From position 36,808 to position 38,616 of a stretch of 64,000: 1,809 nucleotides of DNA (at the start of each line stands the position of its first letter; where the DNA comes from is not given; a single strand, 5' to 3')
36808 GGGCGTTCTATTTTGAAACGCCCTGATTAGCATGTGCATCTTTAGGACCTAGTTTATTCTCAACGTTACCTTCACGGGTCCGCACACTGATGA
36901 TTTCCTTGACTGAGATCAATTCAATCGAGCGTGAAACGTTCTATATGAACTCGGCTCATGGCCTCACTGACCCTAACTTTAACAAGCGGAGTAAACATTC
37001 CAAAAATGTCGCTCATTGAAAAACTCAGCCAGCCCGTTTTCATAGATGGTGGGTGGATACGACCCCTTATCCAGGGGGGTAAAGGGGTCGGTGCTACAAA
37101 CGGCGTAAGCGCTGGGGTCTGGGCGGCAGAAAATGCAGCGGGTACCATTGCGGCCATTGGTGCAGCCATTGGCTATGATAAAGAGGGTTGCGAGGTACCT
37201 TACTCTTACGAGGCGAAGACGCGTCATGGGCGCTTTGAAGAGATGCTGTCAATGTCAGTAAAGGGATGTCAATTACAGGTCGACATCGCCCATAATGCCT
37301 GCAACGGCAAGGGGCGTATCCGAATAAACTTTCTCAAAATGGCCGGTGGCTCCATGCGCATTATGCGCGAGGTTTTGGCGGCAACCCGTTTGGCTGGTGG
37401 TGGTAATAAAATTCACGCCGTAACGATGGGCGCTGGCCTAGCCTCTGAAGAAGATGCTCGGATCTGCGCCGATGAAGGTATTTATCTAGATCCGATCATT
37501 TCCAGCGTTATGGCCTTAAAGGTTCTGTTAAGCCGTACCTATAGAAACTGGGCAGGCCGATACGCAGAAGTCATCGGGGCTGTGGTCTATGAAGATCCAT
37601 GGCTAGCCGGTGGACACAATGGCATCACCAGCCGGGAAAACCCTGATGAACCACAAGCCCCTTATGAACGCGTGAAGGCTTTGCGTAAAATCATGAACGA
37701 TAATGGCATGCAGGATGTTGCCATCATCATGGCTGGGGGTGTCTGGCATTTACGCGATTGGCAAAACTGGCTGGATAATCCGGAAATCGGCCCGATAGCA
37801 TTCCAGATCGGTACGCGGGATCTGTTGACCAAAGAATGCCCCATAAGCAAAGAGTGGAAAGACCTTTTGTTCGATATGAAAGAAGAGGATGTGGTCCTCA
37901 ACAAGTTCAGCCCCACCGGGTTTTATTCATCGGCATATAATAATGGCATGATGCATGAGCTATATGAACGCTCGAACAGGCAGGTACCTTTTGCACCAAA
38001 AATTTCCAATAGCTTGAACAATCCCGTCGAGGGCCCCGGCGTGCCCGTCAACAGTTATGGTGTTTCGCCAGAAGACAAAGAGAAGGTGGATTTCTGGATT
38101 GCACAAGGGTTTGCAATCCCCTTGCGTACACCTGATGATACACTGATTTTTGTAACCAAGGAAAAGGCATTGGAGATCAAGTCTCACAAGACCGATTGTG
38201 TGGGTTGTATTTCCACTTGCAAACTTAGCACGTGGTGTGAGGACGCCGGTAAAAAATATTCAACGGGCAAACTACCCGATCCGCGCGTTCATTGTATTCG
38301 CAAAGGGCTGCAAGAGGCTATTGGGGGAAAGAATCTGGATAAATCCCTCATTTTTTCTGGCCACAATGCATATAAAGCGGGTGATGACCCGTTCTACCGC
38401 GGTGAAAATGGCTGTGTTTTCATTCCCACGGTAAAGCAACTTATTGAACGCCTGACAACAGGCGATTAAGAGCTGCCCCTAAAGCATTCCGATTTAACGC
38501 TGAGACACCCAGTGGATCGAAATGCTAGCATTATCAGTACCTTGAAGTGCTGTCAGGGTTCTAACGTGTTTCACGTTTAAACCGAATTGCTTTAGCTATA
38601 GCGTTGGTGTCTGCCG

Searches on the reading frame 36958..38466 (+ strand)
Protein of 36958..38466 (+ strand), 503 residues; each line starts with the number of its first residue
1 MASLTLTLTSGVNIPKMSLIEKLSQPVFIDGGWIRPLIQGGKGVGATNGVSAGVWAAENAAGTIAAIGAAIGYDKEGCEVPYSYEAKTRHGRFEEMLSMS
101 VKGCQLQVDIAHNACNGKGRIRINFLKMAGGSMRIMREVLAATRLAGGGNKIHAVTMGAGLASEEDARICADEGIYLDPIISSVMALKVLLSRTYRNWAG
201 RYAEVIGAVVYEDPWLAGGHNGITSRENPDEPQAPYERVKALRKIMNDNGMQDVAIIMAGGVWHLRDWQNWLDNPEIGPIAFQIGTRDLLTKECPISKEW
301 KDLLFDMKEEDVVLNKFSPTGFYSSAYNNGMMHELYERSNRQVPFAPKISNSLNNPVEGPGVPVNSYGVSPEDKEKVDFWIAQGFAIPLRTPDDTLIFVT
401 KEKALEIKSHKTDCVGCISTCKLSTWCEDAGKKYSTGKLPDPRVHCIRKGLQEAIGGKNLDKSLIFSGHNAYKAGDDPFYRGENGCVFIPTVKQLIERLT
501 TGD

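Call 9: search_protein_families(library=pfam, proteins=[window:36958-38466:+], max_evalue=0.001)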
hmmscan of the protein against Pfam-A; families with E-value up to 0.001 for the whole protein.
window:36958-38466:+ (503 aa): 1 family
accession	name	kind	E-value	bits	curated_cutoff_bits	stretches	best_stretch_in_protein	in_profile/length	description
PF03060.21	NMO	-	9e-12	45.5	28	1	150-351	112-285/331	Nitronate monooxygenase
